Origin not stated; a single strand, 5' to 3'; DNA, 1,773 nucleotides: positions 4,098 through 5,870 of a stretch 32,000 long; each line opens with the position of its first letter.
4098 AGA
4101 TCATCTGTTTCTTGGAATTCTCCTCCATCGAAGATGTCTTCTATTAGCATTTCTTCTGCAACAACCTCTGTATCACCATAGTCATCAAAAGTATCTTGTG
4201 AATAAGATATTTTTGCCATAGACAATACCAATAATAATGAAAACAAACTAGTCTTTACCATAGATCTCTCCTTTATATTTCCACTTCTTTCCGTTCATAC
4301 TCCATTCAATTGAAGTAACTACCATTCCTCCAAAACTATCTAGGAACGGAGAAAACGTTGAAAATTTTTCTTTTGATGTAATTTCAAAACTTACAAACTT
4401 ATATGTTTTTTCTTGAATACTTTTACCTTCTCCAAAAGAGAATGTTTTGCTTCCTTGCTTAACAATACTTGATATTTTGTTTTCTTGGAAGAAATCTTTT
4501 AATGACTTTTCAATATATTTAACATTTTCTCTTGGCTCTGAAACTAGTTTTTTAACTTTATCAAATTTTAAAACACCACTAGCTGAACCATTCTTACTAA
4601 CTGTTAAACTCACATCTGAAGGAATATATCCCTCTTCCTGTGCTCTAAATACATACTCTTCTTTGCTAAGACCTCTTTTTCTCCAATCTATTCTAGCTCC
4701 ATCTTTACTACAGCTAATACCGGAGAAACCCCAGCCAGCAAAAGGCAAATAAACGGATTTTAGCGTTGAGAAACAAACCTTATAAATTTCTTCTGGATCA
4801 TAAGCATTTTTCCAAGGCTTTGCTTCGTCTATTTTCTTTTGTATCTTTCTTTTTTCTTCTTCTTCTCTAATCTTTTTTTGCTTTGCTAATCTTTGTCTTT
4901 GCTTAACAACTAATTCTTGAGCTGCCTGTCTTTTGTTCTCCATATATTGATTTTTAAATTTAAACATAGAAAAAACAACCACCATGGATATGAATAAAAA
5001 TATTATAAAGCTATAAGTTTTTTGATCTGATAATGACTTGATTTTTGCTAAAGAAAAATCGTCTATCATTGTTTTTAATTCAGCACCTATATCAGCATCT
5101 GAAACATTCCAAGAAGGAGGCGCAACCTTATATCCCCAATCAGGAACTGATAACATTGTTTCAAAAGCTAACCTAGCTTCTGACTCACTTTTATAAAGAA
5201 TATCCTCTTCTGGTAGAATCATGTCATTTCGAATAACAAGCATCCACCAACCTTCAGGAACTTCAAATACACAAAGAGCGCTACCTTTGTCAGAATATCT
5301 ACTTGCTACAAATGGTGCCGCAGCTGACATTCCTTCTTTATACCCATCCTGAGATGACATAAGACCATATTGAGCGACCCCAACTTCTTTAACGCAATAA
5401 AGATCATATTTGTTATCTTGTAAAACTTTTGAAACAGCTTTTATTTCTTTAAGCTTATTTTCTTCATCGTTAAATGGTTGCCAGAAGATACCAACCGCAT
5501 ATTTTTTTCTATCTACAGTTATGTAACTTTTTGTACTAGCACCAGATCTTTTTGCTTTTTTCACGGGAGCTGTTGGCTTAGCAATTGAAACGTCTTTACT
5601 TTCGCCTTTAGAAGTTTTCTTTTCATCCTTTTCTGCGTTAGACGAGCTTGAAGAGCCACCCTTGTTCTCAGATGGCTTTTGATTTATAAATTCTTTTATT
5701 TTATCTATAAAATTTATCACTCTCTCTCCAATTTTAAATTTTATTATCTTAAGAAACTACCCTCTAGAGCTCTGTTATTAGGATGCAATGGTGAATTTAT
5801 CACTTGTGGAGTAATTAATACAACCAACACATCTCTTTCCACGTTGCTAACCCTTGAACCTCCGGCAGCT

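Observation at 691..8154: Chromosomal R64/PAPI-1-type type IVb pilus assembly operon (pilL-N-O-P-Q-R order) with no pilin, prepilin peptidase or PilM/PilV in cis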

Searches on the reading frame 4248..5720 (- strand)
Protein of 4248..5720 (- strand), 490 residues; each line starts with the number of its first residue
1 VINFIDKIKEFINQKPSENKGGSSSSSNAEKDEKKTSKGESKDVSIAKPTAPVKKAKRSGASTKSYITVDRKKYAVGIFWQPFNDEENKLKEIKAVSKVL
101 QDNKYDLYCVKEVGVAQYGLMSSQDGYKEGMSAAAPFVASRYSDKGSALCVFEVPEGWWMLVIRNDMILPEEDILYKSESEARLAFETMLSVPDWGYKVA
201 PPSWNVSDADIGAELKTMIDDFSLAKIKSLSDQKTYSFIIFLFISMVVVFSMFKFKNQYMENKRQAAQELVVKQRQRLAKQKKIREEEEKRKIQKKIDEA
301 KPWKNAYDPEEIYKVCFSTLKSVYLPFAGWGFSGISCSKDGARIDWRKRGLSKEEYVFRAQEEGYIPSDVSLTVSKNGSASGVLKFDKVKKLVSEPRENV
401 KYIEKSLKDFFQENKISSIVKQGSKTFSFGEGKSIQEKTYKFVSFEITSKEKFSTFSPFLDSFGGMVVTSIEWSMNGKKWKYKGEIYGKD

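Call 4: search_protein_families(library=pfam, proteins=[window:4248-5720:-], max_evalue=0.1)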
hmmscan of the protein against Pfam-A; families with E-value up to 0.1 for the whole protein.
window:4248-5720:- (490 aa): 1 family
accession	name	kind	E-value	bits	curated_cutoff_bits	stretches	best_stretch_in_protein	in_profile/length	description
PF06864.17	PAP_PilO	-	1.2e-13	51.2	26.7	1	75-360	2-285/419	Pilin accessory protein (PilO)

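Call 5: search_protein_families(library=ncbifam, proteins=[window:4248-5720:-], max_evalue=0.1)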
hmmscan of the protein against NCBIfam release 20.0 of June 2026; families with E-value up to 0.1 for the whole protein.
window:4248-5720:- (490 aa): 1 family
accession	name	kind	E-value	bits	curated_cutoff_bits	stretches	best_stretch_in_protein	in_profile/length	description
NF010723.1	PRK14125.1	equivalog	0.092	12.7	60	0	234-289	2-54/87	cell division suppressor protein YneA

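Call 83: search_solved_structures(query=A6, max_evalue=1)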
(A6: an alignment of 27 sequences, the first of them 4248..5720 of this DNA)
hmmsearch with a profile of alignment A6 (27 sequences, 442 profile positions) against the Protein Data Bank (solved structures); distinct sequences matched with E-value up to 1: 5.
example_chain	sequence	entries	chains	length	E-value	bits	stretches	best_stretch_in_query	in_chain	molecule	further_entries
3vhj_A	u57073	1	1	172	2.4e-09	39.8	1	23-176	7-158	BfpC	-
4byz_A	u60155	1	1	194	0.01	17.9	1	21-133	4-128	TYPE IV PILUS BIOSYNTHESIS PROTEIN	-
4bz0_A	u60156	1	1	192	0.014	17.5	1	22-133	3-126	PUTATIVE TYPE IV PILUS BIOSYNTHESIS PROTEIN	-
1exg_A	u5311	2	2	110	0.66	12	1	264-315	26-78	EXO-1,4-BETA-D-GLYCANASE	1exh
9ml7_H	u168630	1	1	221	0.94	11.5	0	272-325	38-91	M8b-C10 heavy chain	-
